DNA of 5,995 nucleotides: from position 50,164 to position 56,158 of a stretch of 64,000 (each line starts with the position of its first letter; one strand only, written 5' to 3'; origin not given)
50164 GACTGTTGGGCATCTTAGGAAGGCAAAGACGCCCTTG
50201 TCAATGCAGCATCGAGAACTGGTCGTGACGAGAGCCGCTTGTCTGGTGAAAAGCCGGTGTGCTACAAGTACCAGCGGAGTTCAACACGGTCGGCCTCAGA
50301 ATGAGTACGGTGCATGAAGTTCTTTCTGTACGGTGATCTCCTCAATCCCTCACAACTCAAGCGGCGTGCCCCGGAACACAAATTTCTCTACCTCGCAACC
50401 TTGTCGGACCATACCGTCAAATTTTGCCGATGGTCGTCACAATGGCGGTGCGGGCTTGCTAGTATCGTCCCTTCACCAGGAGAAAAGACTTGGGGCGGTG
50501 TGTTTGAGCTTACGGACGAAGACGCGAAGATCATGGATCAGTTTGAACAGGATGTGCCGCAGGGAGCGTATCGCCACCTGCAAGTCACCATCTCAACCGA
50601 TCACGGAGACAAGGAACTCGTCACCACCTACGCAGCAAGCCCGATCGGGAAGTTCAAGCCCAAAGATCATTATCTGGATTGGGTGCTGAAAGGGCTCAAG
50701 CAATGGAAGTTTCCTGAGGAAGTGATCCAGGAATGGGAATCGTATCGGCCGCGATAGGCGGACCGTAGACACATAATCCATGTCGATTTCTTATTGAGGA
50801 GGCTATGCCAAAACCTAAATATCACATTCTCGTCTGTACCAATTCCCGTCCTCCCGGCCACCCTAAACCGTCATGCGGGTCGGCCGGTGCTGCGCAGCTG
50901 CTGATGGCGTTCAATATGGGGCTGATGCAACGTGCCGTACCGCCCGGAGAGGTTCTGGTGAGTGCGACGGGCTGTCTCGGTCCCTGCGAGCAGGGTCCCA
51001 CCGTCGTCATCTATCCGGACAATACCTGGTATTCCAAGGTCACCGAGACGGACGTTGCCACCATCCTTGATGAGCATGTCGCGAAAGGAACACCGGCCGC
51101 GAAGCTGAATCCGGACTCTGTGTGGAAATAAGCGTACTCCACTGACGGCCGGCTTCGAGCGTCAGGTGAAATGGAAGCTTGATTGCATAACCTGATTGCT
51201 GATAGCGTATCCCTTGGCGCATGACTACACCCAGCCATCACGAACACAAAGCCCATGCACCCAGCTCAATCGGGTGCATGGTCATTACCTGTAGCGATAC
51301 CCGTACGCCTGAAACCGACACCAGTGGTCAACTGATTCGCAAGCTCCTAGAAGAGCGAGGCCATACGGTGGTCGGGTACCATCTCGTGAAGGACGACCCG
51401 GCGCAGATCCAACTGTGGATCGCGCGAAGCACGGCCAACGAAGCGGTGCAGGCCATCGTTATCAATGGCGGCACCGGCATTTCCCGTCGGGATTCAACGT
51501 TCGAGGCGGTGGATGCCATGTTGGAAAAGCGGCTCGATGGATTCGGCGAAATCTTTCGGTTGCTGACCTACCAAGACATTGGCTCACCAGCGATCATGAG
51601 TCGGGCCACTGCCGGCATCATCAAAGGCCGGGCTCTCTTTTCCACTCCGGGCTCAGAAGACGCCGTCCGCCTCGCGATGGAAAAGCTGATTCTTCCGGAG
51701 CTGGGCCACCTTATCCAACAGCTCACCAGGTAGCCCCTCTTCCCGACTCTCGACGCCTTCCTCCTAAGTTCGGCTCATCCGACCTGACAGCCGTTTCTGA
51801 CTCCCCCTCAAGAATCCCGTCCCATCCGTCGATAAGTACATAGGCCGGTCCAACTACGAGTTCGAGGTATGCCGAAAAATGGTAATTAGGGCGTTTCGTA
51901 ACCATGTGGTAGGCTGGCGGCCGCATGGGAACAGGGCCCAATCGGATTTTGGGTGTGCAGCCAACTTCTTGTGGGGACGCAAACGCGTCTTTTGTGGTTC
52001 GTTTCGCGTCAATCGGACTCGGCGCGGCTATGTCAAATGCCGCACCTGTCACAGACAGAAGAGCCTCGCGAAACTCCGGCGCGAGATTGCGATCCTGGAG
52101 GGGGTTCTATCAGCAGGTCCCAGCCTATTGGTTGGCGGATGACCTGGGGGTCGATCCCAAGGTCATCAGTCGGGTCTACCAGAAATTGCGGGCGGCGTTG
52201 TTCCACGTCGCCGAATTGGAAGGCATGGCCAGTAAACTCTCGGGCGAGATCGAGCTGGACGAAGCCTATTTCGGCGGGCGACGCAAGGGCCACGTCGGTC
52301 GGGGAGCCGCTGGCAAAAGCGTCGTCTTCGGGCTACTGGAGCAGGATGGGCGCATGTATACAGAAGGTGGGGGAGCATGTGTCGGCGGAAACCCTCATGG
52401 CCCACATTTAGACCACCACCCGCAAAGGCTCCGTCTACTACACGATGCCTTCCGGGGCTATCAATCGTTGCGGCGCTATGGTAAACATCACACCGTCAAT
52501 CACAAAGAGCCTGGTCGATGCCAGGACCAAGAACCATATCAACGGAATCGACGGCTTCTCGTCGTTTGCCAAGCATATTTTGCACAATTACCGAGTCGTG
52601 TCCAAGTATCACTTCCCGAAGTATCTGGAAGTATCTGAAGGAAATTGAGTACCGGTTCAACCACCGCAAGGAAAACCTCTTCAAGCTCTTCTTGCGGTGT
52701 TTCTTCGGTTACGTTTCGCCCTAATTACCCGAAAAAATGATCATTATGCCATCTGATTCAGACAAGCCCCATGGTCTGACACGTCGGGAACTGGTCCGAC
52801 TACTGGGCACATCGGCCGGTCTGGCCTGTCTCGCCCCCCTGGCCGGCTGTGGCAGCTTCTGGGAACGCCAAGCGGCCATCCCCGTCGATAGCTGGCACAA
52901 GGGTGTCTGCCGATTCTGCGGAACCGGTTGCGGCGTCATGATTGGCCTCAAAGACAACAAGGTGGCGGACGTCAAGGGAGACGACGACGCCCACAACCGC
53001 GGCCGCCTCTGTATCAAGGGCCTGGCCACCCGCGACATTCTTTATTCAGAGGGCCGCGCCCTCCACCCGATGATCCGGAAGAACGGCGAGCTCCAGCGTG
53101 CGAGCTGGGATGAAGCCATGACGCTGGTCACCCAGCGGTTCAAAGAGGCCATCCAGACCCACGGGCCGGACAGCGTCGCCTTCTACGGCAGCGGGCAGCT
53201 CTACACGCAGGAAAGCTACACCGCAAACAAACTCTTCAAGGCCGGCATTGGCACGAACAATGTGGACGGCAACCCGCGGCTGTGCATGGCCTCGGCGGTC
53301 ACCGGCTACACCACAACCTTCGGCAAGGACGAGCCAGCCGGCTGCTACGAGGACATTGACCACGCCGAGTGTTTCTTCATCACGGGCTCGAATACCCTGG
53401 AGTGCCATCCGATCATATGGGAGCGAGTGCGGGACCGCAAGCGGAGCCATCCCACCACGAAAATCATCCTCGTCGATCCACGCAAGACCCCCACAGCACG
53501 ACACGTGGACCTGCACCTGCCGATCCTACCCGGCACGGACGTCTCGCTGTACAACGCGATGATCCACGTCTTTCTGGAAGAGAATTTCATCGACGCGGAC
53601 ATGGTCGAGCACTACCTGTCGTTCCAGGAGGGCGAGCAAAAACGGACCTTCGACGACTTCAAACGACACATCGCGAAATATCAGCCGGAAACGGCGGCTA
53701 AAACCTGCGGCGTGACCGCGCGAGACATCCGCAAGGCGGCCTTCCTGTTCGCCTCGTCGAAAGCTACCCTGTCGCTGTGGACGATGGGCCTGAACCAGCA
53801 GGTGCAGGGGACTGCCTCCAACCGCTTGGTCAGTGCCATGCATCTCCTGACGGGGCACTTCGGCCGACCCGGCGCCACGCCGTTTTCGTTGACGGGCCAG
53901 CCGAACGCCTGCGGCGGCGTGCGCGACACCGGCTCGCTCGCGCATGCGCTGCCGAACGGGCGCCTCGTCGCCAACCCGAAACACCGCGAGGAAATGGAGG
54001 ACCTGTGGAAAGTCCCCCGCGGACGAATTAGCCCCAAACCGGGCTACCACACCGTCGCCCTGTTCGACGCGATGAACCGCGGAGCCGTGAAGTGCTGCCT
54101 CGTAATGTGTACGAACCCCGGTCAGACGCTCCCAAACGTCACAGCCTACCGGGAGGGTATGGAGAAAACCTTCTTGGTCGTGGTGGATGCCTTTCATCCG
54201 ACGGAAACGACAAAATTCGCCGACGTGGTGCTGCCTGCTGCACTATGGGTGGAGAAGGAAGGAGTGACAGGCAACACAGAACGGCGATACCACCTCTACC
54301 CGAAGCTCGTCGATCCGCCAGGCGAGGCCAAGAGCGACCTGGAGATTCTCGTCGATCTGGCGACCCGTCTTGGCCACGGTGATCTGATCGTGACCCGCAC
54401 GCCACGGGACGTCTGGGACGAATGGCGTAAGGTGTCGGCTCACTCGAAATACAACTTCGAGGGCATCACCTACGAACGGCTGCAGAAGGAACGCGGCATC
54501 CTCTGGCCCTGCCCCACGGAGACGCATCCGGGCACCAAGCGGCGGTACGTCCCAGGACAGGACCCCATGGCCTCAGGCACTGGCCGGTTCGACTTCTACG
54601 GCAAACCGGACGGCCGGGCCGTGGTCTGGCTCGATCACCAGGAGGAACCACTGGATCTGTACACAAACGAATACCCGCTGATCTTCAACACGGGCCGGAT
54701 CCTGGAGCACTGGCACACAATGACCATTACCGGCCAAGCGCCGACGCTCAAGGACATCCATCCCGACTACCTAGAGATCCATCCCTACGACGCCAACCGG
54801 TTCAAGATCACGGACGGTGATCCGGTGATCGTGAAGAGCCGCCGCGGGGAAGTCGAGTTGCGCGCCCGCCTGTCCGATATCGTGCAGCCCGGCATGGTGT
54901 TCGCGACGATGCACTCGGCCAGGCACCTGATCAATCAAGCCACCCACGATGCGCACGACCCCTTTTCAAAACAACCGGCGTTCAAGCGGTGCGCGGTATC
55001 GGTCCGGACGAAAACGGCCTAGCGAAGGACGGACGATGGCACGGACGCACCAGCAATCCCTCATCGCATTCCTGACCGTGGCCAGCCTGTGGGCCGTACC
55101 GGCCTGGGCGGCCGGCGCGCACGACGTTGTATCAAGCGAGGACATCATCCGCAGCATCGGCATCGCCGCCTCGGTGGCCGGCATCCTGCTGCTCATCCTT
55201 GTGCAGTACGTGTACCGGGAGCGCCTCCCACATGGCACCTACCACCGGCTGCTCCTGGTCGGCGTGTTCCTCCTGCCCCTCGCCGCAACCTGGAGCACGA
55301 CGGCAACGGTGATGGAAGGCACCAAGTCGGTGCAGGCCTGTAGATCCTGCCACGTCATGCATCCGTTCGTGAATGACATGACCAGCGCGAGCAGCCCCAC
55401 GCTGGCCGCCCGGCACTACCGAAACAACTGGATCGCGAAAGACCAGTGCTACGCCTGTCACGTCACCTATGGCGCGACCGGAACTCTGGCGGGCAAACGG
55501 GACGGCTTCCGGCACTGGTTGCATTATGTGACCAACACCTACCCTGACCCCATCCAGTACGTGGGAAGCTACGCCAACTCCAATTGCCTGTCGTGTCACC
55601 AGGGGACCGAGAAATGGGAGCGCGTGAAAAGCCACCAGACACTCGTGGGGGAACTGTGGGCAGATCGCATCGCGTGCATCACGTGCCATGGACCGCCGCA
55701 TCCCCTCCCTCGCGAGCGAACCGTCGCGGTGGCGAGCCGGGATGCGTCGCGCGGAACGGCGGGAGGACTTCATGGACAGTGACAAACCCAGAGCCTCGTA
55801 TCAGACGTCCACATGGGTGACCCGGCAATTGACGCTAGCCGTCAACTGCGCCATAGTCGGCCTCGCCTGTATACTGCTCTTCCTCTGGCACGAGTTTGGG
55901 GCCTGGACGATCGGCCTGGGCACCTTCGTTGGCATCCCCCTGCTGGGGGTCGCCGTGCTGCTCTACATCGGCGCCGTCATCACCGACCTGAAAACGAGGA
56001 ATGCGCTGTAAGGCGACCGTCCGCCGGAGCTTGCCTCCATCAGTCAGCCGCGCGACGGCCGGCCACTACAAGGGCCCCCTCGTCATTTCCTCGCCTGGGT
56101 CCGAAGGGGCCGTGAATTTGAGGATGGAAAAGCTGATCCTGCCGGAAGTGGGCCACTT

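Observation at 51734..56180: NapA/NapC-like module bracketed by an intact moaB and a diverged relic of a second moaB 3' end: likely recombination-mediated acquisition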

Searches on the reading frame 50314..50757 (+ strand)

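Call 5: search_protein_families(library=pfam, proteins=[window:50314-50757:+], max_evalue=0.01)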
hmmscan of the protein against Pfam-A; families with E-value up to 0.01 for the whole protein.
window:50314-50757:+ (147 aa): 2 families
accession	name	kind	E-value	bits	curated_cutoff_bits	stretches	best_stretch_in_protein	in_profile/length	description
PF13772.11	AIG2_2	-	4.3e-11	43.5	27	1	60-139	3-81/83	AIG2-like family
PF06094.17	GGACT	-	1.7e-08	35.5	22.8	1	3-110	1-104/120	Gamma-glutamyl cyclotransferase, AIG2-like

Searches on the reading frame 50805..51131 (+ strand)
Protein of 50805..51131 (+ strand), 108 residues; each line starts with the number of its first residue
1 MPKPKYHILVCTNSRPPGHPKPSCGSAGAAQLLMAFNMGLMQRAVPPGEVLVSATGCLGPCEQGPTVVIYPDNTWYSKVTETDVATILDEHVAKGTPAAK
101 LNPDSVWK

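Call 5: search_protein_families(library=pfam, proteins=[window:50805-51131:+], max_evalue=0.01)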
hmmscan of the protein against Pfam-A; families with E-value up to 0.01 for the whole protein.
window:50805-51131:+ (108 aa): 2 families
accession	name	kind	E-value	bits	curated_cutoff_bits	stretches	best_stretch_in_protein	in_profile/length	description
PF01257.25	2Fe-2S_thioredx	-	8e-07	29.4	24.8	1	2-90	62-143/145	Thioredoxin-like [2Fe-2S] ferredoxin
PF06999.17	Suc_Fer-like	-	0.00037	21.1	34.9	1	6-97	97-184/191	Sucrase/ferredoxin-like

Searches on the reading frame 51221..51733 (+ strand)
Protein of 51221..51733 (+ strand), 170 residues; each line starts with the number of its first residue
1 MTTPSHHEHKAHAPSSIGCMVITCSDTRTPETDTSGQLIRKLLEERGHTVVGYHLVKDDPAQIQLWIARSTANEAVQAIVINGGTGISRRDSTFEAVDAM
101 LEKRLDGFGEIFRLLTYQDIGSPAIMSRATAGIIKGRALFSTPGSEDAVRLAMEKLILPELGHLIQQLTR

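Call 5: search_protein_families(library=pfam, proteins=[window:51221-51733:+], max_evalue=0.01)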
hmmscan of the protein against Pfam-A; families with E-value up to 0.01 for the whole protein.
window:51221-51733:+ (170 aa): 1 family
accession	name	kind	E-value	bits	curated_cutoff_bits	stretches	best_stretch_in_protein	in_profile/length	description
PF00994.29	MoCF_biosynth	-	2.4e-27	95.8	26.6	1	21-163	2-144/144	Probable molybdopterin binding domain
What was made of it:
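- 51221..51733 (+): Intact moaB (170 aa). It resembles the nearest cassette-free relative along its whole length. PF00994 E 2.4e-27 (call 5).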

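Call 7: search_protein_families(library=ncbifam, proteins=[window:51221-51733:+], max_evalue=0.01)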
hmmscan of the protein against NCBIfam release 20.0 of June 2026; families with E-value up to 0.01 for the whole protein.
window:51221-51733:+ (170 aa): 7 families
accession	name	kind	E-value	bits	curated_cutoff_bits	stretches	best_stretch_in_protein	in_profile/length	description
TIGR02667.1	moaB_proteo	equivalog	2.2e-45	154.3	222.4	1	16-161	4-149/163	molybdenum cofactor biosynthesis protein B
NF002947.1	PRK03604.1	equivalog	5.5e-31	107.9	285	1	7-168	136-296/301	bifunctional molybdenum cofactor biosynthesis protein MoaC/MoaB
TIGR00177.1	molyb_syn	domain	2.8e-29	102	85.35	1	19-159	4-148/148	molybdenum cofactor synthesis domain-containing protein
NF006932.0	PRK09417.1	equivalog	8.8e-17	61.2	158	1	28-155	17-145/193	molybdopterin adenylyltransferase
NF011068.0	PRK14498.1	equivalog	0.00027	19.2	534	1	33-99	212-276/647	molybdopterin biosynthesis protein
NF002977.0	PRK03670.1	equivalog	0.0003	20.2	305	1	33-111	19-96/252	competence damage-inducible protein A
NF001813.0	PRK00549.1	equivalog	0.009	15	379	0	33-105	19-89/414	competence/damage-inducible protein A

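Call 8: find_related_loci(query=window:51221-51733:+, collection=genome_contigs, flank=10000)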
Query window:51221-51733:+ (170 aa) in genome_contigs; peptide patterns used: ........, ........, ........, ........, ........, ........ (x = any residue, [..] = any of these).
599 stretches matched a pattern (row limit reached: there are more); 554 encode a relative of the query (tblastn E <= 1e-3); the best 80 are kept; 80 distinct loci.
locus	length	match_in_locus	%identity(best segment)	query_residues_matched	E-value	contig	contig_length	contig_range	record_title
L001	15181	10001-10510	92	1-170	2e-105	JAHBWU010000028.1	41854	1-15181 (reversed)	MAG: Nitrospira sp. isolate ACE_NIT13 NIT13_28, whole genome shotgun sequence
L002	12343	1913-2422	88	1-170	9e-103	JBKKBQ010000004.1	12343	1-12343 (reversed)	MAG: Nitrospira sp. isolate swi_bin.367 S1Ck127_15696212_flag_1_multi_9.0000_len_12343, whole genome shotgun sequence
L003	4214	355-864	85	1-170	6e-101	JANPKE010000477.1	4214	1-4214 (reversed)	MAG: Nitrospirota bacterium isolate VAR_61_metabat_315 VAR_61_k141_2099517, whole genome shotgun sequence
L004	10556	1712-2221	87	1-170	5e-100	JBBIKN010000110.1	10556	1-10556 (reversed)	MAG: Nitrospira sp. isolate QH2F170213_bin_187 NODE_2226_length_10556_cov_19.328350, whole genome shotgun sequence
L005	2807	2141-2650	85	1-170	2e-102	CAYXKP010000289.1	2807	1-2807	MAG TPA_asm: uncultured Nitrospira sp. isolate binchicken_co311_157 genome assembly, contig: NODE_45650_length_2807_cov_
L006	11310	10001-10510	85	1-170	8e-99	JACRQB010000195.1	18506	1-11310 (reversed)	MAG: Nitrospirae bacterium isolate NC_groundwater_2002_Pr3_S-0.65um_55_23 SR2-18-Sp65_coassembly_scaffold_128023, whole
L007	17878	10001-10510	84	1-170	4e-98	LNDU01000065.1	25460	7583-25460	MAG: Nitrospira sp. Ga0074138 Ga0074138_160.1, whole genome shotgun sequence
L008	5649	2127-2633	84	2-170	1e-96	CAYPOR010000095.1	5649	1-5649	MAG TPA_asm: uncultured Nitrospira sp. isolate SRP287051_co2_197 genome assembly, contig: NODE_21227_length_5649_cov_15.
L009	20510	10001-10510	83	1-170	2e-96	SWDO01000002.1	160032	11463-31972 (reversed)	MAG: Nitrospira sp. isolate RSF5 Nitrospira_sp_RSF5_2, whole genome shotgun sequence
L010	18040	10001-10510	81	1-170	2e-95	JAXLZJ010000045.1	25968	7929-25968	MAG: Nitrospira sp. isolate STL-NOB7 C1.118.fa-45, whole genome shotgun sequence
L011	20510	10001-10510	81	1-170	1e-95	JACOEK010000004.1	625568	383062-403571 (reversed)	MAG: Nitrospira sp. isolate S2bin.16 NODE_10_length_625568_cov_30.218608, whole genome shotgun sequence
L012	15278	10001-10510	81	1-170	2e-95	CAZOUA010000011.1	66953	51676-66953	MAG TPA_asm: uncultured Nitrospira sp. isolate SRP287453_co1_350 genome assembly, contig: NODE_596_length_66953_cov_19.3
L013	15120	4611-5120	81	1-170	6e-95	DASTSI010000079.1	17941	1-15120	MAG TPA_asm: Nitrospira sp. isolate SMAG_U2276 k141_951746, whole genome shotgun sequence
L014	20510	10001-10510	81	1-170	5e-95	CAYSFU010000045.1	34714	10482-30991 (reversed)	MAG TPA_asm: uncultured Nitrospira sp. isolate binchicken_co322_174 genome assembly, contig: NODE_2062_length_34714_cov_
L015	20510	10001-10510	82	1-170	7e-95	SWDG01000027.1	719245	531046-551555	MAG: Nitrospira sp. isolate RSF1 Nitrospira_sp_RSF1_2, whole genome shotgun sequence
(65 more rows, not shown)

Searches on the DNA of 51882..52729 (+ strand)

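Call 48: search_dna_similar(query=window:51882-52729:+, collection=plasmids, mode=distant, max_rows=8)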
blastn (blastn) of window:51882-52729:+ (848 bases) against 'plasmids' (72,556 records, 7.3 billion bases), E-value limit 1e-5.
No match.
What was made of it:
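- Tried and rejected: No match (call 48).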

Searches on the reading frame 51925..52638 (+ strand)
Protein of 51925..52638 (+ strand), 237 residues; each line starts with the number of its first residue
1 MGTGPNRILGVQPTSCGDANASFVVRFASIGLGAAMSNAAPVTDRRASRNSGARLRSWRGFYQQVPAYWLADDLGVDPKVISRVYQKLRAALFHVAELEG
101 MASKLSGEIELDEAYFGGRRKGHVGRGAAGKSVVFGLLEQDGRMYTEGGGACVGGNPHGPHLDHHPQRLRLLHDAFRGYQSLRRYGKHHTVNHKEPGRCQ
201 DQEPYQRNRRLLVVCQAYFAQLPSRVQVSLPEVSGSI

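Call 5: search_protein_families(library=pfam, proteins=[window:51925-52638:+], max_evalue=0.01)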
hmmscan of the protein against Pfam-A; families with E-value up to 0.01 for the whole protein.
window:51925-52638:+ (237 aa): 1 family
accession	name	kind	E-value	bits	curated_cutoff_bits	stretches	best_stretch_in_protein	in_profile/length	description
PF12762.13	DDE_Tnp_IS1595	-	1.5e-07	31.9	27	1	104-142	1-48/153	ISXO2-like transposase domain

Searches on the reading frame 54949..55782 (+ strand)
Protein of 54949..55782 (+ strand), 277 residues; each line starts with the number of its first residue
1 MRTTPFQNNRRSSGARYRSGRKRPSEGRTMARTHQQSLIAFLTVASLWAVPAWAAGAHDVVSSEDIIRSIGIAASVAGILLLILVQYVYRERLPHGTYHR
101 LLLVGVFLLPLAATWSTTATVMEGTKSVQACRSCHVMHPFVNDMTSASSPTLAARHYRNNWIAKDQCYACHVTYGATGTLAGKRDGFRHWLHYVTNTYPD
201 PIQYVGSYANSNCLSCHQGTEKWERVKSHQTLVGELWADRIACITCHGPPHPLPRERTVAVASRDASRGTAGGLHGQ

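Call 5: search_protein_families(library=pfam, proteins=[window:54949-55782:+], max_evalue=0.01)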
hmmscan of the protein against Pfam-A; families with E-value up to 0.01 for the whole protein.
window:54949-55782:+ (277 aa): 5 families
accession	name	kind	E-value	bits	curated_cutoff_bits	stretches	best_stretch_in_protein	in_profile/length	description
PF03264.19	Cytochrom_NNT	-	3.5e-09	37.1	24.1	1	102-247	10-164/174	NapC/NirT cytochrome c family, N-terminal region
PF14522.11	Cytochrome_C7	-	1e-07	32.1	24.8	1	209-250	12-51/67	Cytochrome c7 and related cytochrome c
PF14537.11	Cytochrom_c3_2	-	8.1e-07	29.9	25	1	208-248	24-65/79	Cytochrome c3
PF22113.1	Mtrc-MtrF_II-IV_dom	-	2.1e-05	24.5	30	1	164-249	81-165/176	Outer membrane cytochrome MtrC/MtrF-like, domains II/IV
PF09699.15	Paired_CXXCH_1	-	0.00013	22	20.6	0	163-176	5-18/41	Doubled CXXCH motif (Paired_CXXCH_1)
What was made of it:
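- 55033..55782 (+): napC/nirT/nrfH-family tetrahaem cytochrome c, the presumed quinol dehydrogenase. PF03264 scores 37.1 bits, above the cut-off of 24.1 (call 5).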

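Call 7: search_protein_families(library=ncbifam, proteins=[window:54949-55782:+], max_evalue=0.01)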
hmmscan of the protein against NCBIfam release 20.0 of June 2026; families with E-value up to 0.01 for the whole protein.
window:54949-55782:+ (277 aa): 9 families
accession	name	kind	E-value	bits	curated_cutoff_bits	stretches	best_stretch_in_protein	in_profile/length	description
TIGR03153.1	cytochr_NrfH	equivalog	2.4e-12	47.1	134.2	1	102-247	2-133/138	cytochrome c nitrite reductase small subunit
TIGR03507.1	decahem_SO1788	subfamily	5.7e-08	31.7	209.3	2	115-173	605-662/672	OmcA/MtrC family decaheme c-type cytochrome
TIGR02162.1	torC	equivalog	0.00015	21.2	478.2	1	110-188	26-98/387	pentaheme c-type cytochrome TorC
NF041198.1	UshA_like_PCGU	equivalog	0.00025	19.8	275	1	208-252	440-484/519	UshA-like (seleno)protein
TIGR02161.1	napC_nirT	subfamily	0.00026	20.9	310.6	1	112-177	29-88/185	periplasmic nitrate (or nitrite) reductase c-type cytochrome, NapC/NirT family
TIGR03508.1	decahem_SO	subfamily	0.00028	20.4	192.2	1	129-248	3-102/258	DmsE family decaheme c-type cytochrome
NF007906.0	PRK10617.1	equivalog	0.00042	20.2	349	1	101-175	29-95/200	cytochrome c-type protein NapC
NF008659.0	PRK11659.1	equivalog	0.0023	17.6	184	0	166-248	77-143/188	cytochrome c nitrite reductase pentaheme subunit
TIGR03146.1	cyt_nit_nrfB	equivalog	0.007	16.7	166.6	0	166-247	42-116/145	cytochrome c nitrite reductase pentaheme subunit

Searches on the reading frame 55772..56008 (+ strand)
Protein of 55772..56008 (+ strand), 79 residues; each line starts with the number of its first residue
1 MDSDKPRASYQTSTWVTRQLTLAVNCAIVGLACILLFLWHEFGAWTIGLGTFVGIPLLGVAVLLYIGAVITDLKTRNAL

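Call 57: search_protein_families(library=pfam, proteins=[window:55772-56008:+], max_evalue=1)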
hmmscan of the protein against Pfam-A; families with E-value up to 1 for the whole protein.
seq(79 aa): 2 families
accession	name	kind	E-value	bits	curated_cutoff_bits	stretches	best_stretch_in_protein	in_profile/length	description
PF20990.2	DUF2207_C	-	0.078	13.1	33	1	8-68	124-187/247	Predicted membrane protein (DUF2207) C-terminal domain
PF14143.11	YrhC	-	0.28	11.7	27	1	54-72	14-32/72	YrhC-like protein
